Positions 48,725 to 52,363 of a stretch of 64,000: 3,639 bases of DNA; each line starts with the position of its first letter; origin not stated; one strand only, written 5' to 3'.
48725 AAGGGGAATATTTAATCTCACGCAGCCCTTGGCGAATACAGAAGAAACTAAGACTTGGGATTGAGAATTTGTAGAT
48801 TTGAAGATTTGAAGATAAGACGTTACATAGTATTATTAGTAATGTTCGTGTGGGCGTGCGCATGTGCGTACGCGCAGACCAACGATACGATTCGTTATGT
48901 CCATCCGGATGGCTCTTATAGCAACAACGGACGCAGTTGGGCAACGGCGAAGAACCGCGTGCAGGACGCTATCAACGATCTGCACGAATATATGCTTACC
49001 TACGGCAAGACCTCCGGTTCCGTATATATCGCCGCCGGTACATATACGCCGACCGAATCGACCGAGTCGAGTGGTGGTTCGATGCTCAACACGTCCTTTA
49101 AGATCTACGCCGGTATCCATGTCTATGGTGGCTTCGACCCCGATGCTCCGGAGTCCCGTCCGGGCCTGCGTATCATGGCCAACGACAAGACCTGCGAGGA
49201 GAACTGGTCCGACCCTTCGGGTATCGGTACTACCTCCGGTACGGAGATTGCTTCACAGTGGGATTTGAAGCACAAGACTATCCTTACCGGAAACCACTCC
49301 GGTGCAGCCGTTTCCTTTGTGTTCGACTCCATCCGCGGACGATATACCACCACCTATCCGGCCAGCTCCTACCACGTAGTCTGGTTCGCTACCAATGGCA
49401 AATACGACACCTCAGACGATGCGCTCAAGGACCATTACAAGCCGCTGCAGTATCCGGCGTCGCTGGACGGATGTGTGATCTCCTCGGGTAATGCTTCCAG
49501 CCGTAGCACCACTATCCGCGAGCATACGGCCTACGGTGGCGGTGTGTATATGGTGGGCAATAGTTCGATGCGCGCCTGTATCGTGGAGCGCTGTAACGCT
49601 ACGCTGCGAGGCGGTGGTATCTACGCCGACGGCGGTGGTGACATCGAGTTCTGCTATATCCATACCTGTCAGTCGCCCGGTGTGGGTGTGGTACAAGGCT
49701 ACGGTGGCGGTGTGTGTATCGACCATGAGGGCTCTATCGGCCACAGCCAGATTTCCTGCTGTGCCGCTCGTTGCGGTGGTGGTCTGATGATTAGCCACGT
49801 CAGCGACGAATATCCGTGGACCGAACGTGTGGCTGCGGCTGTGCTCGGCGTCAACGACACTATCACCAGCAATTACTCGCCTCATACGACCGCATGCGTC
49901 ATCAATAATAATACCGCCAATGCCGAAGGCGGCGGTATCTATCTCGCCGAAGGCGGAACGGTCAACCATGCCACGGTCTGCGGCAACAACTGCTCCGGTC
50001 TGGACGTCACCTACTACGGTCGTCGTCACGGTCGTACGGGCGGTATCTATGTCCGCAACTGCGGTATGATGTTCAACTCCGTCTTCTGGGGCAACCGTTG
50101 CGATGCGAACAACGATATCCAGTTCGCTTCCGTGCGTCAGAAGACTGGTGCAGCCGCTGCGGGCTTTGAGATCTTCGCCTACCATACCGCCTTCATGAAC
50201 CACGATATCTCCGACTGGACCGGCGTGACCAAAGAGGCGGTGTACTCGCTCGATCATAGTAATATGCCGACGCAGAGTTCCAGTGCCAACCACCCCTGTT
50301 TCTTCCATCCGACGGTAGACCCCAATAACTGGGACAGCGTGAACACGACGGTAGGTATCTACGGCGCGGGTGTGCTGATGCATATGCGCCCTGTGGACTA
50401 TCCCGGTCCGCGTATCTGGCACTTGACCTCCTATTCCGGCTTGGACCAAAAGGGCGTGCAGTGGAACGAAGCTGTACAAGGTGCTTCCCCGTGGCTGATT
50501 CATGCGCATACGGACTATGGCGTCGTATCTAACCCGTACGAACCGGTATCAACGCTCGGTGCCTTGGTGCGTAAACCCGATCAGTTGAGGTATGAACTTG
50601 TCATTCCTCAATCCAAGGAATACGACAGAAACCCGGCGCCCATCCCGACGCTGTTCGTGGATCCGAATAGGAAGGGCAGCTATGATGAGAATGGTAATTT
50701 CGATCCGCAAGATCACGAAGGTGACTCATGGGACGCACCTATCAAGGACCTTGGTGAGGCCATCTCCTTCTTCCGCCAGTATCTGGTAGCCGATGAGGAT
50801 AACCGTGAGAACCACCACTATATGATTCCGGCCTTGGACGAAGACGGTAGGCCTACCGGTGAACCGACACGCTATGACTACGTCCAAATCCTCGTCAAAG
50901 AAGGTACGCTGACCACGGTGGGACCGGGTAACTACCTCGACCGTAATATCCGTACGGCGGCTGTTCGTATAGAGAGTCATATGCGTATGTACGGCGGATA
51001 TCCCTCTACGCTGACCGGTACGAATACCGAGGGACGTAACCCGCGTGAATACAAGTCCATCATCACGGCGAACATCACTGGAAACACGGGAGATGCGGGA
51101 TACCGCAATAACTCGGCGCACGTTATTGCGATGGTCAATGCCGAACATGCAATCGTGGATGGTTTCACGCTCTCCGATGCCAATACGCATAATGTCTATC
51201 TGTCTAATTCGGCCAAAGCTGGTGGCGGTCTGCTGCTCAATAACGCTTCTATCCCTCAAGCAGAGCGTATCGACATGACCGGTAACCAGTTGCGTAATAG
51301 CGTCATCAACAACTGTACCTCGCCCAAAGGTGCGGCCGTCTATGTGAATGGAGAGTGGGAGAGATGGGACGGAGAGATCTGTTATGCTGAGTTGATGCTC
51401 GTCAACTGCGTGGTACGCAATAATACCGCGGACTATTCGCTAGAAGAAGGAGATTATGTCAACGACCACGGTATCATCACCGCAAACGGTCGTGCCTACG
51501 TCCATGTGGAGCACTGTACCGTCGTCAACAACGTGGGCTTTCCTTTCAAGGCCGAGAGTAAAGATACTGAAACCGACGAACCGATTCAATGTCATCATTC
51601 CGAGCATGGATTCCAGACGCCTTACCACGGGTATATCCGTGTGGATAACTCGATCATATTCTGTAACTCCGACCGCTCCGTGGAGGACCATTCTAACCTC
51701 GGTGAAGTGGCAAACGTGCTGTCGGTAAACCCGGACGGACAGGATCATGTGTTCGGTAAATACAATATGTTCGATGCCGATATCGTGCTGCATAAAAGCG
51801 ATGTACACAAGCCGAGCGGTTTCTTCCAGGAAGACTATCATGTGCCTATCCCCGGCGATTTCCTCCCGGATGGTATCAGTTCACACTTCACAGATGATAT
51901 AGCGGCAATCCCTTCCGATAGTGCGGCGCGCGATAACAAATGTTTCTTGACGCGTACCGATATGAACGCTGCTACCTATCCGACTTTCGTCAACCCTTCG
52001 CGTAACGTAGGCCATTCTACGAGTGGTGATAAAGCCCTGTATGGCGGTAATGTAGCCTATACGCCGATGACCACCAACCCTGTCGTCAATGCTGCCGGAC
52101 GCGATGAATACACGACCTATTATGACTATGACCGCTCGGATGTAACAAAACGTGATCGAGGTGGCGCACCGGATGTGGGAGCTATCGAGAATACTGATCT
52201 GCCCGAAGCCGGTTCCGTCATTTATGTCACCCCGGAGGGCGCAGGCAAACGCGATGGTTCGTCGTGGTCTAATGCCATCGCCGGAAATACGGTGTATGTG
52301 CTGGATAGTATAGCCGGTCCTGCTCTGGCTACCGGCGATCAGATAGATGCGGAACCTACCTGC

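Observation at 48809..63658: Concatenated architecture of the giant ORF: at least seven beta-helix modules with a recurring opening motif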

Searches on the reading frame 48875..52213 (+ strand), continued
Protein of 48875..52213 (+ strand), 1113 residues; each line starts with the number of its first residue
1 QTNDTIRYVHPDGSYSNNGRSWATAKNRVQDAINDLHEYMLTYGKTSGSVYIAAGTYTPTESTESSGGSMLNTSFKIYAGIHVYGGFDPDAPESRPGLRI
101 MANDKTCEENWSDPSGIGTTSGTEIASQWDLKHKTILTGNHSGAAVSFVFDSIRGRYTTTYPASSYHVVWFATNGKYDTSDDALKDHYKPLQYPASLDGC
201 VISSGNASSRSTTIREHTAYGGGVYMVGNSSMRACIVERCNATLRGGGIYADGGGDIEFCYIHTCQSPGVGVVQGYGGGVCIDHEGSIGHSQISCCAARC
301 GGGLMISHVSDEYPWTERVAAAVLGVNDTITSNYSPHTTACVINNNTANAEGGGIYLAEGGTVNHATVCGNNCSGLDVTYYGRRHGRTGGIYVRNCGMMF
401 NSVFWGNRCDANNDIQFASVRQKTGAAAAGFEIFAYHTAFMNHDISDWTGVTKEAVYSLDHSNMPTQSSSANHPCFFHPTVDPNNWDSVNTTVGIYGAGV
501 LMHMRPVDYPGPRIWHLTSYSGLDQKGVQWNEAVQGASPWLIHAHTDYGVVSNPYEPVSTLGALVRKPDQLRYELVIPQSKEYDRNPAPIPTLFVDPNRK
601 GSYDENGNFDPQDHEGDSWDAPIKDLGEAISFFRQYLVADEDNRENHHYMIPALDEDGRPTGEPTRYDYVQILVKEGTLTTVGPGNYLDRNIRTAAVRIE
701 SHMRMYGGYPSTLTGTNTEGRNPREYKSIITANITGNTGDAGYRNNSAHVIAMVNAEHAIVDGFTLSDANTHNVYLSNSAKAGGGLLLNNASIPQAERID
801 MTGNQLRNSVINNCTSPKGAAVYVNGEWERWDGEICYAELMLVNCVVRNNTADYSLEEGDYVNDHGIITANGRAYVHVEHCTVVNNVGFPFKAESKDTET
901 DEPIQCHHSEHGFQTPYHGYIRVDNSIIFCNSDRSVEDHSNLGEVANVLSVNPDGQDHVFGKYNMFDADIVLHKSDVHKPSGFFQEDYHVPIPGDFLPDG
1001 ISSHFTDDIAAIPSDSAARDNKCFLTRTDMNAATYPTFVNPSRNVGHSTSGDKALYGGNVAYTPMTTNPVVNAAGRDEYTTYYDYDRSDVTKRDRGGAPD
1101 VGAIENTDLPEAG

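Call 54: search_protein_families(library=pfam, proteins=[L070:9938-22321:+, L062:9980-22024:+], max_evalue=0.1)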
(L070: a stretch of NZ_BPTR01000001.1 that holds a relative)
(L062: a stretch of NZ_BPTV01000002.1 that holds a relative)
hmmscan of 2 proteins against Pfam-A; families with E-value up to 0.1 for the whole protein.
L070:9938-22321:+ (4128 aa): 0 families

L062:9980-22024:+ (4015 aa): 0 families

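Call 78: search_protein_representatives(alignment_id=A2)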
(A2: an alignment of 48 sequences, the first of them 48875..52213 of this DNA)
Query: 48 sequences, 1181 profile positions. Proteins with E-value up to 0.001 (for the whole library): 21717; up to 1e-10: 8795; up to 1e-30: 952. The best 150 are listed.
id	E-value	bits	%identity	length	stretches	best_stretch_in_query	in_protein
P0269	0.0e+00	1645.1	-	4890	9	1-1172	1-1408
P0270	0.0e+00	1609.5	-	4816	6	14-1171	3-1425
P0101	0.0e+00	1581.4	-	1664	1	1-1171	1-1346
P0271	0.0e+00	1564.8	-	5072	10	6-1171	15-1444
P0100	0.0e+00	1543.2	-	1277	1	3-1113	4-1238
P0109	0.0e+00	1537.8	-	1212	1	7-1113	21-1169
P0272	0.0e+00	1444.7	-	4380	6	2-1152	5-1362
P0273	0.0e+00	1431.7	-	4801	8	7-1171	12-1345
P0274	0.0e+00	1415.3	-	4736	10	11-1171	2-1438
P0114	0.0e+00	1414.8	-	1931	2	8-1172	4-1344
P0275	0.0e+00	1402.8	-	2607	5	1-1171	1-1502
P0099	0.0e+00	1398.5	-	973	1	12-911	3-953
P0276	0.0e+00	1397.5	-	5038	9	12-1171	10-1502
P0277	0.0e+00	1394.7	-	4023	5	1-1168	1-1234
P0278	0.0e+00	1362.2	-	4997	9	5-1171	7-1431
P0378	9.5e-142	490.8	-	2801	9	9-1143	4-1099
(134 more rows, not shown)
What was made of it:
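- More than 100 representative clusters are 3.7-5.6 k aa long (call 78).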

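Call 97: search_protein_families(library=pfam, proteins=[L079:13571-14608:+, L072:14657-15643:+, L046:7623-8624:+, L049:14378-15331:+], max_evalue=0.001)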
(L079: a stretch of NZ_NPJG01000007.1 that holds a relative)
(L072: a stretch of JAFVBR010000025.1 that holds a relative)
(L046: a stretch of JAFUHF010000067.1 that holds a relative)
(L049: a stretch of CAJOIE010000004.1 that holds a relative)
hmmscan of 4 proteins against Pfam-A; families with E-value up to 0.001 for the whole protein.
L079:13571-14608:+ (346 aa): 6 families
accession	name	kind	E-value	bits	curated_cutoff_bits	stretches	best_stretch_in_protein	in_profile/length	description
PF00754.31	F5_F8_type_C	-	8e-29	100.8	28.2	2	176-285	9-118/127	F5/8 type C domain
PF22633.2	F5_F8_type_C_2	-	6.4e-26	91.2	27.8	2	186-277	1-91/91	NedA-like, galactose-binding domain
PF16391.11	DUF5000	-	3.4e-08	34.3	25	0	189-233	2-43/141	Domain of unknown function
PF00055.23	Laminin_N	-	1.2e-05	25.3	25.9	0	184-248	55-121/233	Laminin N-terminal (Domain VI)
PF21038.3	CEP104_N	-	0.0004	21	27.5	0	200-239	2-42/120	Centrosomal protein CEP104, N-terminal domain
PF24607.1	CBM_AftD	-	0.00053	20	27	0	180-236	15-74/149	Arabinofuranosyltransferase D, third carbohydrate binding module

L072:14657-15643:+ (329 aa): 0 families

L046:7623-8624:+ (334 aa): 0 families

L049:14378-15331:+ (318 aa): 0 families

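Call 100: list_cluster_members(proteins=[L070:6101-7921:+, L070:7935-8888:+, L070:8929-9906:+, L070:9938-22321:+, L064:2614-4494:+, L064:5402-6403:+, L064:6864-7889:+, L064:9935-21967:+])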
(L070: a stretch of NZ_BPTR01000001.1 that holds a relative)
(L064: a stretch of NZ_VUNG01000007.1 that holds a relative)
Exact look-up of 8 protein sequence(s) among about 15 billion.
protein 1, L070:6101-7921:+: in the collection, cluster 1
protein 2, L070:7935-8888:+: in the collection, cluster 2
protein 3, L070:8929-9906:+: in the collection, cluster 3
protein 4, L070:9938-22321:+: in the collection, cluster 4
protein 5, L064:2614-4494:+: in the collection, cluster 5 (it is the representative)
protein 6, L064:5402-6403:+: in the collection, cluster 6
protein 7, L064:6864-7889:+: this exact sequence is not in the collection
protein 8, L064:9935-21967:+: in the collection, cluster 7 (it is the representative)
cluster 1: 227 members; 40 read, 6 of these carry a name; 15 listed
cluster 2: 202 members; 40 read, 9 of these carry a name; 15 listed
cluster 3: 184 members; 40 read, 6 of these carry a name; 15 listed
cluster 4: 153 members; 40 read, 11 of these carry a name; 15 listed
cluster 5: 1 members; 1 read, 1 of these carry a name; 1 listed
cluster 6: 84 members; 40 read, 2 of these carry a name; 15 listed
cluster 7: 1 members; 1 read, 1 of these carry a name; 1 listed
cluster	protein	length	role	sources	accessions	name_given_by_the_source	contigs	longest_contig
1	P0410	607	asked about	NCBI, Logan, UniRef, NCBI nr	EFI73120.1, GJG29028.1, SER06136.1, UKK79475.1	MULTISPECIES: hypothetical protein [Segatella] | Uncharacterized protein n=2 Tax=Segatella TaxID=2974251 RepID=D8DTR0_9BACT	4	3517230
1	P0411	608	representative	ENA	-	-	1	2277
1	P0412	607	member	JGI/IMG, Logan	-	hypothetical protein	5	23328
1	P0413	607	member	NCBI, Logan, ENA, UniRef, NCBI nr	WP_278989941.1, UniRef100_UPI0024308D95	hypothetical protein [Segatella bryantii] | hypothetical protein n=1 Tax=Segatella bryantii TaxID=77095 RepID=UPI0024308D95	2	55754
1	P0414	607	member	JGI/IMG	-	hypothetical protein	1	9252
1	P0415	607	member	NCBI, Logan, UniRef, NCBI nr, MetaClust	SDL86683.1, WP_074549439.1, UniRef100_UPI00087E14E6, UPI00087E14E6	hypothetical protein [Segatella bryantii] | hypothetical protein n=1 Tax=Segatella bryantii TaxID=77095 RepID=UPI00087E14E6 | status=active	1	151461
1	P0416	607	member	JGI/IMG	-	hypothetical protein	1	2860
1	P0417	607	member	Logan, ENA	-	-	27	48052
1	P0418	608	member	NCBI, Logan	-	-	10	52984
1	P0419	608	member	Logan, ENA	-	-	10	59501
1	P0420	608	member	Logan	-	-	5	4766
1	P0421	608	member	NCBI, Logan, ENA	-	-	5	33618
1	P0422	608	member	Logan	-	-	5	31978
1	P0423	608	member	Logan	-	-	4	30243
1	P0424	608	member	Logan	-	-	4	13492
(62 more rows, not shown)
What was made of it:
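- On T9SS type A CTD cargo: The S. bryantii orthologue is named accordingly by NCBI (call 100).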

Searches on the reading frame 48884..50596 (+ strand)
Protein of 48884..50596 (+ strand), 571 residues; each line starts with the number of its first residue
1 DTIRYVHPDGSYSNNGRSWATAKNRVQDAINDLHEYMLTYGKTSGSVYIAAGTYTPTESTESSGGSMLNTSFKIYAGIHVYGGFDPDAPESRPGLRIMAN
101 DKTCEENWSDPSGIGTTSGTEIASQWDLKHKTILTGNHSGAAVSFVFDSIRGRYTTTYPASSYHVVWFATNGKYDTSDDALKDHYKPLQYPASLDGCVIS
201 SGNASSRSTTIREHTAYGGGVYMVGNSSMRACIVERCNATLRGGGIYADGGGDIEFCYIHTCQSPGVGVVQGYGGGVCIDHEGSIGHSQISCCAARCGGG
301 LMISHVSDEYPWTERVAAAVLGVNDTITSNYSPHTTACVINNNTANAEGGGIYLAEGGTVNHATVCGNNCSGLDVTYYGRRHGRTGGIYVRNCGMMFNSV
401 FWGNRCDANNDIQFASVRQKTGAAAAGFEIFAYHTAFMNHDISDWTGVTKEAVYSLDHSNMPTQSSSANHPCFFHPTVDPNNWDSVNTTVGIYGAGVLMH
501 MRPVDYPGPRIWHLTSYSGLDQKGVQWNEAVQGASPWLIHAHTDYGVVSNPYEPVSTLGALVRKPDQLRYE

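Call 75: search_protein_families(library=pfam, proteins=[window:48884-50596:+], max_evalue=1)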
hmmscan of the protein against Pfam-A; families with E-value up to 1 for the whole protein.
window:48884-50596:+ (571 aa): 0 families

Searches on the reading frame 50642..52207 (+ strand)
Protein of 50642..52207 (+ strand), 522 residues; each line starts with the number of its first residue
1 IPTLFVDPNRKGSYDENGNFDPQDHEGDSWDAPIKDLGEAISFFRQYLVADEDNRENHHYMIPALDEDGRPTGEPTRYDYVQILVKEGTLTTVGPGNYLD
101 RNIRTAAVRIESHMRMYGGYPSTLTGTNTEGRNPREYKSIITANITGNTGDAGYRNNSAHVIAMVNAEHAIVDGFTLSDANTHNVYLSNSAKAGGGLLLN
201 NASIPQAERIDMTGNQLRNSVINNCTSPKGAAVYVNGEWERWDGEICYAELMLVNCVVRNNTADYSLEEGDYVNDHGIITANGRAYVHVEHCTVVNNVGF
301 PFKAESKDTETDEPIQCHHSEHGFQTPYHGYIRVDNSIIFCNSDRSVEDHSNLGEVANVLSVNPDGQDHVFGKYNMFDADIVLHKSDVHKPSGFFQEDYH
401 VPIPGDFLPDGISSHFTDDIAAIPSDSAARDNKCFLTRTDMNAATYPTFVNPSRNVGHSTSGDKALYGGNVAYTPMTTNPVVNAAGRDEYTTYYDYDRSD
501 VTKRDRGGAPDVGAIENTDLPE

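Call 75: search_protein_families(library=pfam, proteins=[window:50642-52207:+], max_evalue=1)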
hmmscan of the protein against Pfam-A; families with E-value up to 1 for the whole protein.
window:50642-52207:+ (522 aa): 1 family
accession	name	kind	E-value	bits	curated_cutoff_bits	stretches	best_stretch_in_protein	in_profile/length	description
PF13229.12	Beta_helix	-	0.046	13.8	25.9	1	162-300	3-116/158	Right handed beta helix region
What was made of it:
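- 50642..52207 (+): Module 2 (aa 622-1143), beta-helix; ends in DVGAIE. Sub-threshold Pfam Beta_helix (call 75).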
